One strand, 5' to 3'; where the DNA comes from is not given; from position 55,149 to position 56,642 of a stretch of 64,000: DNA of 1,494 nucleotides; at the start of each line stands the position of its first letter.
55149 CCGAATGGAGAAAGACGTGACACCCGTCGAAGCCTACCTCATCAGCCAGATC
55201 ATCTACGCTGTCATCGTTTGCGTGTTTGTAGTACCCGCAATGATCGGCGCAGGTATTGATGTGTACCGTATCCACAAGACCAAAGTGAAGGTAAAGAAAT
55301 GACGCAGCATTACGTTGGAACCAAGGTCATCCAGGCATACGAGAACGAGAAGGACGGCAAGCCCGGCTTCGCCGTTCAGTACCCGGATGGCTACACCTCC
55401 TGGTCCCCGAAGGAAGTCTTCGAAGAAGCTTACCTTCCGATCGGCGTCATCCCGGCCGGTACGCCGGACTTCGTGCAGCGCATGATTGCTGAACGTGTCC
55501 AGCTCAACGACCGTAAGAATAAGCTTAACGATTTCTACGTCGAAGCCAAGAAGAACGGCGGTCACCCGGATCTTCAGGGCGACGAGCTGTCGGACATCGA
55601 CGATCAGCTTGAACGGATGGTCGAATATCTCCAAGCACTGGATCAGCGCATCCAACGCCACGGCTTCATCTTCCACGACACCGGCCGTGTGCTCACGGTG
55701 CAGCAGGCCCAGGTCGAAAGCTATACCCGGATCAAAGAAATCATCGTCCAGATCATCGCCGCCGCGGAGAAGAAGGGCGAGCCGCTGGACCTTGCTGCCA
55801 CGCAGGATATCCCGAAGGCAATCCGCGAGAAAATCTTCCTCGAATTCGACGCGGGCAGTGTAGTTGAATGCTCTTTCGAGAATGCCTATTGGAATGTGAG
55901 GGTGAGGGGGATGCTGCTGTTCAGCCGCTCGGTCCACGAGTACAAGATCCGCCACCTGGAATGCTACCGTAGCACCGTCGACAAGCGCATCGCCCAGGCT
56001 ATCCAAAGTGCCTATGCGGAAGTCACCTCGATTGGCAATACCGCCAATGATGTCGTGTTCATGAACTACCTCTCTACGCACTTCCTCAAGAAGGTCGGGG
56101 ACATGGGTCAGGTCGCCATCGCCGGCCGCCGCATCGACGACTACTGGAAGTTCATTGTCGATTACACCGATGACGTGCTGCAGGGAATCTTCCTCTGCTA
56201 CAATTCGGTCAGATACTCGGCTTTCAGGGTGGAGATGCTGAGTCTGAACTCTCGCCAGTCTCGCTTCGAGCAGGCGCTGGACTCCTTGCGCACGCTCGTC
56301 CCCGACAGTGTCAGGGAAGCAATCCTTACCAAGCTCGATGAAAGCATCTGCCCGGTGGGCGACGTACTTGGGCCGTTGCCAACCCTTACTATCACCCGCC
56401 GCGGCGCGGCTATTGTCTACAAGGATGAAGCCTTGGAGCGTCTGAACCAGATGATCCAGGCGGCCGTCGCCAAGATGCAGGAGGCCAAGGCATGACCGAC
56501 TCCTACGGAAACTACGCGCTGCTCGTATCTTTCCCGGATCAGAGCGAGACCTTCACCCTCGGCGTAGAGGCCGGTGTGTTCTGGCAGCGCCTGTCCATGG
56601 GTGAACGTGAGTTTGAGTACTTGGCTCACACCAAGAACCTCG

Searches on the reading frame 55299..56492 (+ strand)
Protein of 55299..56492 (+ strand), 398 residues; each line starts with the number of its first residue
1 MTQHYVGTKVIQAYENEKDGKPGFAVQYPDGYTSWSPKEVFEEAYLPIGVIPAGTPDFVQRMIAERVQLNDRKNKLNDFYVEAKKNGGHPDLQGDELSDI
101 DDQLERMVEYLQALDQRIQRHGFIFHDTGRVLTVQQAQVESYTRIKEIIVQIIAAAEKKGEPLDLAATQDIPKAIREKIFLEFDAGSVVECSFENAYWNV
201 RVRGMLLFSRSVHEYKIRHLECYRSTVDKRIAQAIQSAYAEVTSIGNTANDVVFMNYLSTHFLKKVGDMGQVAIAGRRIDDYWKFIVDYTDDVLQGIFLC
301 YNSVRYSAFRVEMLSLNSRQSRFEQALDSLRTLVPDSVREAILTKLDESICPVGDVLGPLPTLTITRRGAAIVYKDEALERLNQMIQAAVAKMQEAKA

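Call 86: search_protein_families(library=pfam, proteins=[window:55299-56492:+], max_evalue=0.01)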
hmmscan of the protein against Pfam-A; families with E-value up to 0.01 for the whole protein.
window:55299-56492:+ (398 aa): 1 family
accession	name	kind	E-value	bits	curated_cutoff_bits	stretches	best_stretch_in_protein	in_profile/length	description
PF21825.2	crAss001_48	-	5.8e-13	49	24.8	1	56-120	1-61/61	crAss001_48 related protein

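Call 87: search_protein_families(library=phrogs, proteins=[window:55299-56492:+], max_evalue=0.001)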
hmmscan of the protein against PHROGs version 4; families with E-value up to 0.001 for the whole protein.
window:55299-56492:+ (398 aa): 7 families
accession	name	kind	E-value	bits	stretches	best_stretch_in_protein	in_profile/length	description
phrog_32732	-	unknown function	1.2e-20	74.8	1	1-118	26-156/159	-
phrog_9467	-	unknown function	1.2e-10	42.3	1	12-48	28-64/155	-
phrog_774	-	unknown function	1e-07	33.2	1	56-120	64-124/134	-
phrog_872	-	unknown function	1e-06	29.8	1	6-48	34-85/172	-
phrog_3934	-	unknown function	1.3e-05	25.7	1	56-123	109-172/336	-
phrog_15270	-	unknown function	2.2e-05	25.4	1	38-118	50-125/137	-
phrog_11049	-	unknown function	0.0003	21.8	0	23-48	70-95/182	-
